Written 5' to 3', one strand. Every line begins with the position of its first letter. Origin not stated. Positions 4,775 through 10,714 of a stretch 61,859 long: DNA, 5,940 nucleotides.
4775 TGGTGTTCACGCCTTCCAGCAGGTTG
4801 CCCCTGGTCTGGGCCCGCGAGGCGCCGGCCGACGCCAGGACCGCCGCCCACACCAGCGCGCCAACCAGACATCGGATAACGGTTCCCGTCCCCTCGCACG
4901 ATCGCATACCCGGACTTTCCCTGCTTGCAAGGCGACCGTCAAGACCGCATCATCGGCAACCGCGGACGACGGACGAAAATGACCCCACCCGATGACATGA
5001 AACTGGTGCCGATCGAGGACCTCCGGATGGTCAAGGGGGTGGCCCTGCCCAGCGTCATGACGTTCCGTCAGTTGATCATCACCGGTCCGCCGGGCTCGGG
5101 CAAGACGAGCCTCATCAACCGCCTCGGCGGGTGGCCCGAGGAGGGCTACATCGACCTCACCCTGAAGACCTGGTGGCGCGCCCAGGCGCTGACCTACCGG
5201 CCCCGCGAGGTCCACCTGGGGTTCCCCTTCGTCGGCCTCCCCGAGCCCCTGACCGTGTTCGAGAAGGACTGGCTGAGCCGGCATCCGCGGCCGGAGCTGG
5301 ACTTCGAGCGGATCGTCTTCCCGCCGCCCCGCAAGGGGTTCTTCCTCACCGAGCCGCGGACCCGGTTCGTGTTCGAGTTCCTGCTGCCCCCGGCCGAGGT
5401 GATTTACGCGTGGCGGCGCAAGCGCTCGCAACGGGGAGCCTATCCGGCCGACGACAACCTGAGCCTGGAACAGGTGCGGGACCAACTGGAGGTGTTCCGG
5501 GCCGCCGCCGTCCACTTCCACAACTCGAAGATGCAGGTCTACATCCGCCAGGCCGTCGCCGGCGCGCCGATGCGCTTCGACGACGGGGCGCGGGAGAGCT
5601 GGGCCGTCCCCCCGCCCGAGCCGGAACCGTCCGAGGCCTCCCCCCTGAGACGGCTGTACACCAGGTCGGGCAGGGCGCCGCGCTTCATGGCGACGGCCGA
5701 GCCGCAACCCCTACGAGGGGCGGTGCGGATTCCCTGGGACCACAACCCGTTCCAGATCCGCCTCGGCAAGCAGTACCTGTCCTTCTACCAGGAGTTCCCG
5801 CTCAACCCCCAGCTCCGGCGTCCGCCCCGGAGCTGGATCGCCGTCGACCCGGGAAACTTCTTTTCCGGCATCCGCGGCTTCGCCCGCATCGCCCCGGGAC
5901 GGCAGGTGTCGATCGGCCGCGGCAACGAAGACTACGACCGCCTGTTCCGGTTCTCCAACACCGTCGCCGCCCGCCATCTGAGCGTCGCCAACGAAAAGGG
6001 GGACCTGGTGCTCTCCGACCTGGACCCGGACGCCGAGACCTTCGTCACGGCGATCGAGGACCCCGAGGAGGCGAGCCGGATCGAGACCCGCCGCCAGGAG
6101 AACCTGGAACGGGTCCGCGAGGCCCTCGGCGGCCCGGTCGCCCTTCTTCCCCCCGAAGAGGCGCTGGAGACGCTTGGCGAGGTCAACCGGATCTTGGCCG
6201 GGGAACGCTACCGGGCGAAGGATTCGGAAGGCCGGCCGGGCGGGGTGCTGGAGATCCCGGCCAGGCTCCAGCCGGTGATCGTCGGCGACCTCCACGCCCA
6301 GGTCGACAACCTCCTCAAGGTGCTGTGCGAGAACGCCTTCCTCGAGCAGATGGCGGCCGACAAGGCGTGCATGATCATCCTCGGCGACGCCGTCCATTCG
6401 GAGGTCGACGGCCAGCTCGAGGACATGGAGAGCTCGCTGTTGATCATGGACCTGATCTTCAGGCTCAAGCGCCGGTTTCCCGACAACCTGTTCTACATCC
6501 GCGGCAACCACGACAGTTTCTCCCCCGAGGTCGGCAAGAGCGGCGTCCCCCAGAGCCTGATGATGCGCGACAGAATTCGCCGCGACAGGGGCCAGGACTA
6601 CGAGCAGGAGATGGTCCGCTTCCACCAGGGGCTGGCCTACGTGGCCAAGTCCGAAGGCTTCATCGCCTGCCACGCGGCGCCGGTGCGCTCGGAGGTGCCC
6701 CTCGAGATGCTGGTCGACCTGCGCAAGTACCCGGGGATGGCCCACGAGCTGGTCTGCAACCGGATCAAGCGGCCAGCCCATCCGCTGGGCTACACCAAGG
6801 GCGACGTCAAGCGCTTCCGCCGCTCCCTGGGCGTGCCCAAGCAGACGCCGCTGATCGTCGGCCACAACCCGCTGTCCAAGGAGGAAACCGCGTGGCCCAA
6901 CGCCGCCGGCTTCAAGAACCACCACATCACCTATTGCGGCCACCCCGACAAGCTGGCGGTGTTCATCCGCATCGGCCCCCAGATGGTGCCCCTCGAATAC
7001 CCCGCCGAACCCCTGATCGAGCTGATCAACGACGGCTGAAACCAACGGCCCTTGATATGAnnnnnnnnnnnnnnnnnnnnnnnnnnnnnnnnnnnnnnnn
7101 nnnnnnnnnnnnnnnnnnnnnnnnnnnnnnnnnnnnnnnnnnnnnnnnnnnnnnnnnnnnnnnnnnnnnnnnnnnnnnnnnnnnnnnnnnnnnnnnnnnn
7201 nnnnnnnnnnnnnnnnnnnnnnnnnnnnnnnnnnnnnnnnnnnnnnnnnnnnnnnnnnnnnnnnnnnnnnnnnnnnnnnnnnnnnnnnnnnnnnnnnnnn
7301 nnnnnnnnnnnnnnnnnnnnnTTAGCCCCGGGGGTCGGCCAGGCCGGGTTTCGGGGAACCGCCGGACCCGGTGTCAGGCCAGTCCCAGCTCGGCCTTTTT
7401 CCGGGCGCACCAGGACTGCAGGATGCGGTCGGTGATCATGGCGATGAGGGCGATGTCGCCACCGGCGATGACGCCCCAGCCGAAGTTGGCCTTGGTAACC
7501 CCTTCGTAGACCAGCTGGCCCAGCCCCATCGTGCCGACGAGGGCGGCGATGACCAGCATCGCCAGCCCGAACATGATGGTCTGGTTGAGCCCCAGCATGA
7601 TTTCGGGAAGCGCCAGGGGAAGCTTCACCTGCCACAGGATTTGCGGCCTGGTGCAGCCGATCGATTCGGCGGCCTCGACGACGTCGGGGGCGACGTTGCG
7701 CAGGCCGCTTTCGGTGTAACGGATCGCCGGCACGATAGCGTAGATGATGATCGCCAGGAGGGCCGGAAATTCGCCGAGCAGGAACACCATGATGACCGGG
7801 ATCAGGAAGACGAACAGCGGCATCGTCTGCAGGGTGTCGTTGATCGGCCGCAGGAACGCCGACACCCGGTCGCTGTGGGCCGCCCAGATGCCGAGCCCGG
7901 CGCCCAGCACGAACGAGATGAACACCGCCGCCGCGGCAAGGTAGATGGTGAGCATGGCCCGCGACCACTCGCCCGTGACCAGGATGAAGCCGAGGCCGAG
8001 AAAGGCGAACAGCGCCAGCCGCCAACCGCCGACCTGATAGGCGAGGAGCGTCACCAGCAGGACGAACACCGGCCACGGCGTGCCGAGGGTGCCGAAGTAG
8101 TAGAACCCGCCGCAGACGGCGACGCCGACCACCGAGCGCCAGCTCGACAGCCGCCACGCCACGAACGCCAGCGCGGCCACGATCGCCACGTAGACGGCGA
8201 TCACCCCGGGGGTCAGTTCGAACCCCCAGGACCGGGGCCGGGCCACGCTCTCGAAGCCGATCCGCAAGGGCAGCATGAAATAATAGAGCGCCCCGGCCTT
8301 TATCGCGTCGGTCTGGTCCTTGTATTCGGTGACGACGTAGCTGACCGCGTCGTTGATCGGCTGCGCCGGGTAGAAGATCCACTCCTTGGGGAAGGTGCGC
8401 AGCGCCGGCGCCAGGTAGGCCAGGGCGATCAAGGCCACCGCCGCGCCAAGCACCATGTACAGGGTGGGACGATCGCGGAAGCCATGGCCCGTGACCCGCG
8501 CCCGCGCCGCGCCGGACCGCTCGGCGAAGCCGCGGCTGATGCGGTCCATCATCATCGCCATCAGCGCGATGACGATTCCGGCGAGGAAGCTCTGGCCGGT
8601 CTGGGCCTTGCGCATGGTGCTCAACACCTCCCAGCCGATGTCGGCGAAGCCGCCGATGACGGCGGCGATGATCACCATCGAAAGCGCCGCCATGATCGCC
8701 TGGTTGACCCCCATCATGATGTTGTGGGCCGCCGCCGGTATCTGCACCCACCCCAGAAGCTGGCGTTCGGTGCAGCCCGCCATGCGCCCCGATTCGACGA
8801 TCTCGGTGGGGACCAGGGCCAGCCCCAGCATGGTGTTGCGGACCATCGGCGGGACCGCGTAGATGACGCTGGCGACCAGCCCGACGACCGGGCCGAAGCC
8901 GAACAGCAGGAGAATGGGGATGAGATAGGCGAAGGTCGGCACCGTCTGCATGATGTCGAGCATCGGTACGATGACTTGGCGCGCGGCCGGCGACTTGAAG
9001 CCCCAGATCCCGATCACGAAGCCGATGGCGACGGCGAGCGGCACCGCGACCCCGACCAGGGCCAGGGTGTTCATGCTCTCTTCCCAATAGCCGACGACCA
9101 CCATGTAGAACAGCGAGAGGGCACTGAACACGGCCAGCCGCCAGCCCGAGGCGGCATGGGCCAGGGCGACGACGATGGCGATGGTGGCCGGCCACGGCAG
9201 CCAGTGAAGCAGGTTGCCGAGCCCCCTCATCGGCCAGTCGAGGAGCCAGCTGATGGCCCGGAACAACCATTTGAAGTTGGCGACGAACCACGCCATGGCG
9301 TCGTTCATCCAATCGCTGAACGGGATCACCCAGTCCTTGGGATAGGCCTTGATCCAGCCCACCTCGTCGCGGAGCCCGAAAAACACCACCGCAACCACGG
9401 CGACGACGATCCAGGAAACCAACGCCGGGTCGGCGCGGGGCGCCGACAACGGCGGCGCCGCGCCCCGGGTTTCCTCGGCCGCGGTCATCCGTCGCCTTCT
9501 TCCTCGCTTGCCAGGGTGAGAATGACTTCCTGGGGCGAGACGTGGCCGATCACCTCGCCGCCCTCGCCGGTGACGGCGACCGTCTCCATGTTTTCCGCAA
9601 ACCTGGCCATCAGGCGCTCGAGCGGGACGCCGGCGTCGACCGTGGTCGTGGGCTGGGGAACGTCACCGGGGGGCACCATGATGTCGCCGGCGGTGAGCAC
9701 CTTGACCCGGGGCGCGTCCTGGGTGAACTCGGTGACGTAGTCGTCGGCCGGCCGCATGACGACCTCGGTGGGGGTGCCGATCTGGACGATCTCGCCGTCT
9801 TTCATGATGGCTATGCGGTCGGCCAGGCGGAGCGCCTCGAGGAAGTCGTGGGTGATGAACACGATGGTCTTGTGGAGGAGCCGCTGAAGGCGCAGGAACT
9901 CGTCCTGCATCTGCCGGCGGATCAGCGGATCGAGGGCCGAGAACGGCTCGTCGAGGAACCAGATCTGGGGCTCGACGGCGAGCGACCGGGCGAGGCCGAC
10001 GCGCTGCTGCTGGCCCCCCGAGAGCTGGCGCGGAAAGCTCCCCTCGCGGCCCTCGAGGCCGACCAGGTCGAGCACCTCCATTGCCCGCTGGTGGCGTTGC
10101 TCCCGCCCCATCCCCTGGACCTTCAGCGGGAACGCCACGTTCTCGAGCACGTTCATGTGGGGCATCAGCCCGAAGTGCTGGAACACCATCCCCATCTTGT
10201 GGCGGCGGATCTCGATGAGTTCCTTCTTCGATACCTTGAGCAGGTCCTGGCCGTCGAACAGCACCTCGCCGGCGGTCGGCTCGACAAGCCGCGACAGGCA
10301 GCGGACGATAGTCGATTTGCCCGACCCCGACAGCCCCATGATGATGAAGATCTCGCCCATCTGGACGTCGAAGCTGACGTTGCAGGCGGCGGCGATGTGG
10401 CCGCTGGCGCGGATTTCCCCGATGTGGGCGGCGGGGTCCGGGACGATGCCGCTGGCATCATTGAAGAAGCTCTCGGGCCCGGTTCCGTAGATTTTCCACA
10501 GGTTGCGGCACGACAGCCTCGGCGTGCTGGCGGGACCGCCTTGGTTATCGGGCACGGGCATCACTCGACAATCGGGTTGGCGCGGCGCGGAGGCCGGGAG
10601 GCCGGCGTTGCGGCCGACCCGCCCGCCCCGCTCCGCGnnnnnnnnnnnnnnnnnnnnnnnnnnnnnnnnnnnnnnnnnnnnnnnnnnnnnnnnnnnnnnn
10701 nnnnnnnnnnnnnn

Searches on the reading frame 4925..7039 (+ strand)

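Call 78: search_protein_families(library=pfam, proteins=[window:4925-7039:+], max_evalue=0.0001)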
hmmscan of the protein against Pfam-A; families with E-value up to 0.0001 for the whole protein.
window:4925-7039:+ (704 aa): 1 family
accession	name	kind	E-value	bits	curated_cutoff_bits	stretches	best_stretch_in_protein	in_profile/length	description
PF00149.33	Metallophos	-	6.7e-07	30.4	21.5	1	451-545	4-72/191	Calcineurin-like phosphoesterase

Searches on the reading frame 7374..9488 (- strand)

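Call 78: search_protein_families(library=pfam, proteins=[window:7374-9488:-], max_evalue=0.0001)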
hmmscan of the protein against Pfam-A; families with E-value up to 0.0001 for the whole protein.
window:7374-9488:- (704 aa): 1 family
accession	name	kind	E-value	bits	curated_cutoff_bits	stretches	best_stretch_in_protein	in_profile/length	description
PF00528.27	BPD_transp_1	-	1.2e-35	123.3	26.4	2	529-684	1-163/184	Binding-protein-dependent transport system inner membrane component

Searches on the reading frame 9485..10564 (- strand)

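Call 78: search_protein_families(library=pfam, proteins=[window:9485-10564:-], max_evalue=0.0001)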
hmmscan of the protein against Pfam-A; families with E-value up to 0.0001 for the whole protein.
window:9485-10564:- (359 aa): 2 families
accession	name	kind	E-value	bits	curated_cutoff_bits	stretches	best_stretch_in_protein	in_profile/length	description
PF00005.33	ABC_tran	-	2.8e-35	122.4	25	1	62-208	3-136/137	ABC transporter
PF13304.12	AAA_21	-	1.2e-05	26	27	0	179-240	236-299/304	AAA domain, putative AbiEii toxin, Type IV TA system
